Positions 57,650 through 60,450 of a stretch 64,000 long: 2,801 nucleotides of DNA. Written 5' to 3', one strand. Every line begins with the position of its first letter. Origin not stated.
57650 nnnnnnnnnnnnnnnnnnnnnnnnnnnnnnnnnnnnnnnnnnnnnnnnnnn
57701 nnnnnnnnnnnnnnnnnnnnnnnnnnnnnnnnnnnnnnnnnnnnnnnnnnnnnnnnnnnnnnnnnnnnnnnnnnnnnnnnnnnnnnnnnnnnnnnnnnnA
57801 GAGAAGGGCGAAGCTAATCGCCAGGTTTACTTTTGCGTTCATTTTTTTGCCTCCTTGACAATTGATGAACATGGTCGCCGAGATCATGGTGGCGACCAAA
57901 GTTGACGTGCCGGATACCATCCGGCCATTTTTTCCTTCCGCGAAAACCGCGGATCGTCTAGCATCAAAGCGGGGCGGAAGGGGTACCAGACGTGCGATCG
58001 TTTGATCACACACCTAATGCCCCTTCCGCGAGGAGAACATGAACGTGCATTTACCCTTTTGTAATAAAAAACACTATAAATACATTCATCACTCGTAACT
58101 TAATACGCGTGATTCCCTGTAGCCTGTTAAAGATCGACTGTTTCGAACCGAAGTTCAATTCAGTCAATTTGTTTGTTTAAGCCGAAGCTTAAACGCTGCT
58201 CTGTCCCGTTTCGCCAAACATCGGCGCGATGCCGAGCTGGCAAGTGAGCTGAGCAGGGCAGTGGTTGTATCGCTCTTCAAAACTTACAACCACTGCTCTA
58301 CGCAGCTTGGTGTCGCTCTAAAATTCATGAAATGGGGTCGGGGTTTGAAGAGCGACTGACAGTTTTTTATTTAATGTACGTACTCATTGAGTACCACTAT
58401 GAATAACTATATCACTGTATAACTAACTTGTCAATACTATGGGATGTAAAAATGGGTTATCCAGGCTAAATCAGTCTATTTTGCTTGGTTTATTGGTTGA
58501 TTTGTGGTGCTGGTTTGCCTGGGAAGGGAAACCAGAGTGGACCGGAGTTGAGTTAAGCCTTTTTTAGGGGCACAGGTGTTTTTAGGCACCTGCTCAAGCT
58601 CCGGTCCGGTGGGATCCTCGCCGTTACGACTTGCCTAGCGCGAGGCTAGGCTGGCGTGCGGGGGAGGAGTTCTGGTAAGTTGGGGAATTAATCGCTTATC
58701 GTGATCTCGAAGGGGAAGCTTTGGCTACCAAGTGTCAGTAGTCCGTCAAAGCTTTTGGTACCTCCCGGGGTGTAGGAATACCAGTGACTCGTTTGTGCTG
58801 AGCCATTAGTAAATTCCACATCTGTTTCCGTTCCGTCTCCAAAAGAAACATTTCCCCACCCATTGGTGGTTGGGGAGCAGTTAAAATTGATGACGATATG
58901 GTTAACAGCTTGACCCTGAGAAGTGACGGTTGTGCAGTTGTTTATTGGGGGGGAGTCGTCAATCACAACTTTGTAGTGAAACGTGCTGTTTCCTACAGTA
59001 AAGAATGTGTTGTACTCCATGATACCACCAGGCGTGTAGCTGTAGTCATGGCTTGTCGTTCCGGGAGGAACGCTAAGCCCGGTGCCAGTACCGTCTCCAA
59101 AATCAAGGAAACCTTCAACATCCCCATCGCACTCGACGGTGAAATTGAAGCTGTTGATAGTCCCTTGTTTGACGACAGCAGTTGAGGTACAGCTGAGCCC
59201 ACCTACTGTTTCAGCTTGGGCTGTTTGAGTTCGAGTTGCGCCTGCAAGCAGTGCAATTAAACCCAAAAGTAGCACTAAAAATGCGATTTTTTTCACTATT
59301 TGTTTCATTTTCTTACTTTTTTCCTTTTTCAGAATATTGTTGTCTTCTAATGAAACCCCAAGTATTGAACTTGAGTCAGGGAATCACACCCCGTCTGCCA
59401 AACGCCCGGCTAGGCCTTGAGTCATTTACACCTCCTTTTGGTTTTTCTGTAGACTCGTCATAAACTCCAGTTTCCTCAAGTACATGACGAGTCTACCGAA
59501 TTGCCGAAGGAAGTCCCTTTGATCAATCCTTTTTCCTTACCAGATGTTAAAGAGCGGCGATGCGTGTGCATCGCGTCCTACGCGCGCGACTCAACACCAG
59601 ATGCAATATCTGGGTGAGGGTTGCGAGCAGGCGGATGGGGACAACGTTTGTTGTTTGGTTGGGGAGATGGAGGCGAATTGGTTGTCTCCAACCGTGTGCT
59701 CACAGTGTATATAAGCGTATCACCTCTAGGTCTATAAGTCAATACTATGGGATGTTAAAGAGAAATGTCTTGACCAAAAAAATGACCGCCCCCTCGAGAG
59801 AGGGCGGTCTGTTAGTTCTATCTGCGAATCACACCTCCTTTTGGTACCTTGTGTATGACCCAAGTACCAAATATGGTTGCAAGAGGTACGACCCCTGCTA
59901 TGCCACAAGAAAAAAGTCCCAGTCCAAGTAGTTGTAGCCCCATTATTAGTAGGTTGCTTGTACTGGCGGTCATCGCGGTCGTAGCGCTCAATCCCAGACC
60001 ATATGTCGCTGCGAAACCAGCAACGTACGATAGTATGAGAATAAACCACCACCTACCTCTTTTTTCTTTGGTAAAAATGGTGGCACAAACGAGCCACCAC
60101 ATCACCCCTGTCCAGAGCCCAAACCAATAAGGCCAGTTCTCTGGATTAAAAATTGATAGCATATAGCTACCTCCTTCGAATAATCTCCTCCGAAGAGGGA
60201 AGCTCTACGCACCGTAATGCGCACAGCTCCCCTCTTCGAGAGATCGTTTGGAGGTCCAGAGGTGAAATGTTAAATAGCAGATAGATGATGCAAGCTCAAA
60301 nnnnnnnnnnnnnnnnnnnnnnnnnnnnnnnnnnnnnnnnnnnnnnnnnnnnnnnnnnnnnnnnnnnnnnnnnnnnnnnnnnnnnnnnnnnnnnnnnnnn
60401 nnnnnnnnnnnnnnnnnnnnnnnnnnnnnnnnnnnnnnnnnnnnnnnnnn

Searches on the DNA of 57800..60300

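Call 77: search_rna_families(source=window, start=57800, end=60300, threshold=evalue, max_evalue=1)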
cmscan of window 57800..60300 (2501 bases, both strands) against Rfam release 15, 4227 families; matches with E-value up to 1: 3.
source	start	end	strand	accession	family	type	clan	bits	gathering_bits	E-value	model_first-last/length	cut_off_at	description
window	58244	58311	+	RF00684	mir-122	Gene; miRNA;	-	25.2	70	0.026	1-73/73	no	mir-122 microRNA precursor family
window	59774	59844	-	RF02074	STnc240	Gene; sRNA;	-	24.9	55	0.96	1-77/77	no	Enterobacterial sRNA STnc240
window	59111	59152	+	RF03013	nadA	Gene; sRNA;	-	20.4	37.5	0.21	1-62/62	no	nadA riboswitch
